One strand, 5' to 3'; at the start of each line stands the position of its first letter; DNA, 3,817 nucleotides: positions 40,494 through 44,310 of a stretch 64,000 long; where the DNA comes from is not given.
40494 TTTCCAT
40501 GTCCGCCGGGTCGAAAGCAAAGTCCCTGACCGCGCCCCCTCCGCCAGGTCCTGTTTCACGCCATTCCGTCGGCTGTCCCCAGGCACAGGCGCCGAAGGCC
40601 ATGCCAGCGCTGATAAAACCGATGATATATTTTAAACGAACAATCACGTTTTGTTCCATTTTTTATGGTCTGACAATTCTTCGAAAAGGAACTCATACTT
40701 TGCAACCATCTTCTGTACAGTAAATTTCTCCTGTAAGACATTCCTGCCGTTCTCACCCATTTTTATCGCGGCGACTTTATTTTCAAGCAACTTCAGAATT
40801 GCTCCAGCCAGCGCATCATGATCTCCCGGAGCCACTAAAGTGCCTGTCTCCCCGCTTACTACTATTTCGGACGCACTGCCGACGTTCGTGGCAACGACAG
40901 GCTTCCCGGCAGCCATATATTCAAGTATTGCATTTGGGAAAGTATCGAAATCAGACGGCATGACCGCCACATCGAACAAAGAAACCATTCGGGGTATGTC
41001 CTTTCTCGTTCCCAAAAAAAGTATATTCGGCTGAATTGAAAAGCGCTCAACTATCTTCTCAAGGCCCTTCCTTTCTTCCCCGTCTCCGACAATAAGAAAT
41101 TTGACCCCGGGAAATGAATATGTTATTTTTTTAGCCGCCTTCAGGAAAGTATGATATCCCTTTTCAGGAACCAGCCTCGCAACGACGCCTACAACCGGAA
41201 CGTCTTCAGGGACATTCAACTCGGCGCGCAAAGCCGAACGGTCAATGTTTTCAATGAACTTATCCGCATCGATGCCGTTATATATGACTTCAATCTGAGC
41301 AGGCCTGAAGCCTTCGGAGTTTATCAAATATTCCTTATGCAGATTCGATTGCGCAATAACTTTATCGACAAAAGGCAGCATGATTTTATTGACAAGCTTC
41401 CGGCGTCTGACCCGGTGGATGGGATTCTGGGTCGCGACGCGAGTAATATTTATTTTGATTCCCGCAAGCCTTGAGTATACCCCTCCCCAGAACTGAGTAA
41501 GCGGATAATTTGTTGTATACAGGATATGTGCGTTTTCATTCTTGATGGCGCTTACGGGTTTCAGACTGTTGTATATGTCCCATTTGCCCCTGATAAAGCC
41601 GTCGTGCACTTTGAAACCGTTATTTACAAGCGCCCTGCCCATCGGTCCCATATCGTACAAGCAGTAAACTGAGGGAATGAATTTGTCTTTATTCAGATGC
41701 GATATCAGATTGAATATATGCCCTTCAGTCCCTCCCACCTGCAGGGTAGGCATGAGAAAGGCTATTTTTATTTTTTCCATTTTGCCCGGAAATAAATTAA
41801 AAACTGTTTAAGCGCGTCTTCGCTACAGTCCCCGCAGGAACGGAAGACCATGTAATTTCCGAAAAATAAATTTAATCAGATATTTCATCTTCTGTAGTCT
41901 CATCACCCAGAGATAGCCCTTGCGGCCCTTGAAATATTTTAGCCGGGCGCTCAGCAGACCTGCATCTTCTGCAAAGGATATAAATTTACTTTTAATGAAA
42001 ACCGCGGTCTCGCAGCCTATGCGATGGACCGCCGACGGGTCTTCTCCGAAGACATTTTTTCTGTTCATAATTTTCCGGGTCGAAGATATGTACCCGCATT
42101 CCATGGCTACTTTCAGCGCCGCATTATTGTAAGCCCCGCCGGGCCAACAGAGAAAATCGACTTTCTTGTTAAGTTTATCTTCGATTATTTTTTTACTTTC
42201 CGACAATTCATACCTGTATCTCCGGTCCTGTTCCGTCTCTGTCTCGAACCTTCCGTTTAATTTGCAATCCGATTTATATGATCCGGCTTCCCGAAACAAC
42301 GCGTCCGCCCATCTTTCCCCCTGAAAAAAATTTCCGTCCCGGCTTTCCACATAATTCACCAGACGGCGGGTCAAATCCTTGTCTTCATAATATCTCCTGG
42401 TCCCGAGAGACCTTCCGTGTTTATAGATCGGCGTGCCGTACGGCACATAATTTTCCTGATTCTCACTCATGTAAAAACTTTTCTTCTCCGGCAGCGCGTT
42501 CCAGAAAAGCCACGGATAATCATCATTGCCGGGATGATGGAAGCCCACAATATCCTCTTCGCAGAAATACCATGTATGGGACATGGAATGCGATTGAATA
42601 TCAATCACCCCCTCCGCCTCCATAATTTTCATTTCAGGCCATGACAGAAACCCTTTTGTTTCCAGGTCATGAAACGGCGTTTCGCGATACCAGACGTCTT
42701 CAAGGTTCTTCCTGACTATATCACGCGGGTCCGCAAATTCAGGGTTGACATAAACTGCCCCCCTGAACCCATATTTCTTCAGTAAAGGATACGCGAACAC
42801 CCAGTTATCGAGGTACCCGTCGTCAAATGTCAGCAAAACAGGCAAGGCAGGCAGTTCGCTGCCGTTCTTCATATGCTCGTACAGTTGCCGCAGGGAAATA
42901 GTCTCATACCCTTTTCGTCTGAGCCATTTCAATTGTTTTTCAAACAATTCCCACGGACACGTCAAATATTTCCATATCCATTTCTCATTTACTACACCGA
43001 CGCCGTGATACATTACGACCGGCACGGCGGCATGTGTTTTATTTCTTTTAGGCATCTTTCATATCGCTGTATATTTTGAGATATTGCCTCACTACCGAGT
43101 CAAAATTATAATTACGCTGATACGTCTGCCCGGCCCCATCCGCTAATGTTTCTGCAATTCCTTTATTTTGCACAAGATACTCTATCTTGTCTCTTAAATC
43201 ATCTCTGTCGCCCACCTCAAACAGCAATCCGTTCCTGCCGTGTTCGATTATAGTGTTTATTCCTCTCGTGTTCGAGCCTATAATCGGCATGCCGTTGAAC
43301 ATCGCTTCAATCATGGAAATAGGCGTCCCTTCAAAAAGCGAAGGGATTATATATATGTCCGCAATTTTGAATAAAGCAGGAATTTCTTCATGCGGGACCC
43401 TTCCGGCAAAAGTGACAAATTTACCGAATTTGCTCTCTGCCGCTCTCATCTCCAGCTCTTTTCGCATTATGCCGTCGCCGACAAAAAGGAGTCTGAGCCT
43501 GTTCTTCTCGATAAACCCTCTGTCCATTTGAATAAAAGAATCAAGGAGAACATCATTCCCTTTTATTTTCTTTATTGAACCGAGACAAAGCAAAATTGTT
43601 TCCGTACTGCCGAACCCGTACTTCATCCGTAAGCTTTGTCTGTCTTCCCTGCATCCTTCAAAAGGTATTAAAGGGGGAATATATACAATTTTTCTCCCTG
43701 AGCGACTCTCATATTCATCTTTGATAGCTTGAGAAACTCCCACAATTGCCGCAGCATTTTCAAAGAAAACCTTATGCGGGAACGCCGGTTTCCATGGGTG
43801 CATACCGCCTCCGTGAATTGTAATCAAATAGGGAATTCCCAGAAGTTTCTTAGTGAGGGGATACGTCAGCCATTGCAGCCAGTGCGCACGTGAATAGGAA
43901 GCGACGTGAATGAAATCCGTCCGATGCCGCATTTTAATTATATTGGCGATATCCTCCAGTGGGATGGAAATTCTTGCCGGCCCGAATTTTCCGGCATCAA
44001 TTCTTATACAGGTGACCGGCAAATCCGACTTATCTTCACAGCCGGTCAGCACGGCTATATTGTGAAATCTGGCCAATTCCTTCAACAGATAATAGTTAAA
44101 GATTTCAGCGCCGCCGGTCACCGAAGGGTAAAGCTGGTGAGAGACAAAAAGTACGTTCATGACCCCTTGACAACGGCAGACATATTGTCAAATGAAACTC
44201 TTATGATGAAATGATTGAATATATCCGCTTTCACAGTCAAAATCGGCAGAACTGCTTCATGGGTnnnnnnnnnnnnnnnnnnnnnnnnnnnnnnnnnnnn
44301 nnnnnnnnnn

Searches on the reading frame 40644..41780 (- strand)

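Call 8: search_protein_families(library=ncbifam, proteins=[window:40644-41780:-], max_evalue=0.0001)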
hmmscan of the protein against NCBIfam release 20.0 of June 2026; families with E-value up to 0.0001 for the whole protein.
window:40644-41780:- (378 aa): 43 families (the best 25 are shown)
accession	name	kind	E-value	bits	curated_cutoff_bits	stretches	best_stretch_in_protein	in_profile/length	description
TIGR03088.1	stp2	hypoth_equivalog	5.9e-61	206.6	409.05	1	5-368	3-372/374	TIGR03088 family PEP-CTERM/XrtA system glycosyltransferase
TIGR03999.1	thiol_BshA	equivalog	7e-37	127.2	273.7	1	139-369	146-373/375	N-acetyl-alpha-D-glucosaminyl L-malate synthase BshA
TIGR04063.1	stp3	hypoth_equivalog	7.1e-29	100.9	442.05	1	124-369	144-395/397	TIGR04063 family PEP-CTERM/XrtA system glycosyltransferase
NF041876.1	EPS_EpsE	equivalog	1.5e-26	93.6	400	1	142-357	167-384/389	exopolysaccharide biosynthesis GT4 family glycosyltransferase EpsE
TIGR02149.1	glgA_Coryne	subfamily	3.5e-26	92.3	302.4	1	136-361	143-382/391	glycogen synthase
TIGR04157.1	glyco_rSAM_CFB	subfamily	1.1e-24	87.1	400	1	131-364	163-404/406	TIGR04157 family glycosyltransferase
NF011726.0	PRK15179.1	equivalog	3.1e-23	82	733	1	158-362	479-687/694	Vi polysaccharide biosynthesis protein TviE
TIGR03449.1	mycothiol_MshA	equivalog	1.3e-22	80.3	462.5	1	125-361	152-395/406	D-inositol-3-phosphate glycosyltransferase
NF038011.1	PelF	equivalog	1.9e-22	80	100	1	141-365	261-488/489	GT4 family glycosyltransferase PelF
NF012028.0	PRK15484.1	subfamily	4.3e-21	75.4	618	1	140-365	142-374/380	lipopolysaccharide N-acetylglucosaminyltransferase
NF053787.1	GlcN_PG_synth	equivalog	2.4e-19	69.4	480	1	138-363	144-353/361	N-acetylglucosaminyl phosphatidylglycerol synthase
NF047880.1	glyco_SdgA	exception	5.9e-19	68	800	1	199-364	320-485/488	serine-aspartate repeat adhesin O-glycosyltransferase SdgA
NF050063.1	ProtGlycPglJ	equivalog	4.1e-18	65.7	500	1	128-339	135-337/363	N-acetylgalactosamine-N,N'-diacetylbacillosaminyl-diphospho-undecaprenol 4-alpha-N-acetylgalactosaminyltransferase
NF038298.1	EPS_HpsO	equivalog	6e-18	64.8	575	1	139-361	148-379/388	hormogonium polysaccharide biosynthesis glycosyltransferase HpsO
NF047684.1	TeichurnBiosyTuaC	equivalog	3.2e-17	62.5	550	1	162-362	186-382/391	teichuronic acid biosynthesis protein TuaC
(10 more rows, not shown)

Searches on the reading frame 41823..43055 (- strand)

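Call 8: search_protein_families(library=ncbifam, proteins=[window:41823-43055:-], max_evalue=0.0001)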
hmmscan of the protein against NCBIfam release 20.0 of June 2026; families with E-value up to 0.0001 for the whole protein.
window:41823-43055:- (410 aa): 4 families
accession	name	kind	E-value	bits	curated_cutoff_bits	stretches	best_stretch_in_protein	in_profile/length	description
TIGR03938.2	deacetyl_PgaB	equivalog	8.2e-31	106.9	321.9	2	13-159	5-144/621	poly-beta-1,6-N-acetyl-D-glucosamine N-deacetylase PgaB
NF011177.0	PRK14582.1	equivalog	1.5e-17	63.1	923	1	13-158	51-186/671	poly-beta-1,6-N-acetyl-D-glucosamine N-deacetylase PgaB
NF011176.0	PRK14581.1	equivalog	1.3e-12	46.7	1091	1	9-160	47-188/673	poly-beta-1,6-N-acetyl-D-glucosamine N-deacetylase PgaB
TIGR03933.1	PIA_icaB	equivalog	8.2e-08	32.1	248.35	0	36-99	38-100/245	intercellular adhesin biosynthesis polysaccharide N-deacetylase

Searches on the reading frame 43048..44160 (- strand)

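Call 8: search_protein_families(library=ncbifam, proteins=[window:43048-44160:-], max_evalue=0.0001)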
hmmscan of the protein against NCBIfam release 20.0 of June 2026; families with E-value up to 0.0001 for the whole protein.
window:43048-44160:- (370 aa): 37 families (the best 25 are shown)
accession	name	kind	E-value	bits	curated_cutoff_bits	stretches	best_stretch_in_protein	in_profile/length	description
TIGR03088.1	stp2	hypoth_equivalog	3.3e-30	105.4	409.05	1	167-366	174-372/374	TIGR03088 family PEP-CTERM/XrtA system glycosyltransferase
TIGR04157.1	glyco_rSAM_CFB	subfamily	4.7e-29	101.6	400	1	135-364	169-406/406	TIGR04157 family glycosyltransferase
NF038229.1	Glyco4_Geo_Pelo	equivalog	5.5e-26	91.4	400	1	104-367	75-336/338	GPMC system family 4 glycosyltransferase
TIGR03999.1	thiol_BshA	equivalog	5.8e-26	91.3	273.7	1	109-367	114-373/375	N-acetyl-alpha-D-glucosaminyl L-malate synthase BshA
TIGR04063.1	stp3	hypoth_equivalog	7.4e-26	90.9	442.05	1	167-367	194-395/397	TIGR04063 family PEP-CTERM/XrtA system glycosyltransferase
NF047684.1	TeichurnBiosyTuaC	equivalog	8.3e-23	80.9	550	1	106-366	130-388/391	teichuronic acid biosynthesis protein TuaC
NF041876.1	EPS_EpsE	equivalog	6e-22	78.4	400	1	78-352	111-381/389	exopolysaccharide biosynthesis GT4 family glycosyltransferase EpsE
TIGR02149.1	glgA_Coryne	subfamily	6.1e-20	71.7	302.4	1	1-366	1-389/391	glycogen synthase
NF049988.1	MGlcDAGSynMgs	equivalog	3.8e-18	66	400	1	172-367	198-387/398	alpha-monoglucosyldiacylglycerol synthase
NF050056.1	ProtGlycPglH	equivalog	1.1e-17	64.2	600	1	186-367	178-353/354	GalNAc-alpha-(1->4)-GalNAc-alpha-(1->3)-diNAcBac-PP-undecaprenol alpha-1,4-N-acetyl-D-galactosaminyltransferase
TIGR03449.1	mycothiol_MshA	equivalog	6.3e-17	61.6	462.5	1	172-367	205-403/406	D-inositol-3-phosphate glycosyltransferase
NF038295.1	EPS_HpsP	equivalog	5.8e-16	58.5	550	1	165-367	185-387/388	hormogonium polysaccharide biosynthesis glycosyltransferase HpsP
NF038298.1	EPS_HpsO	equivalog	1.4e-15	57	575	1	172-367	186-387/388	hormogonium polysaccharide biosynthesis glycosyltransferase HpsO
TIGR04047.1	MSMEG_0565_glyc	hypoth_equivalog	1.5e-14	53.8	259.85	1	133-365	136-372/373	MSMEG_0565 family glycosyltransferase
NF012028.0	PRK15484.1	subfamily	6e-14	51.9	618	1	127-362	132-373/380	lipopolysaccharide N-acetylglucosaminyltransferase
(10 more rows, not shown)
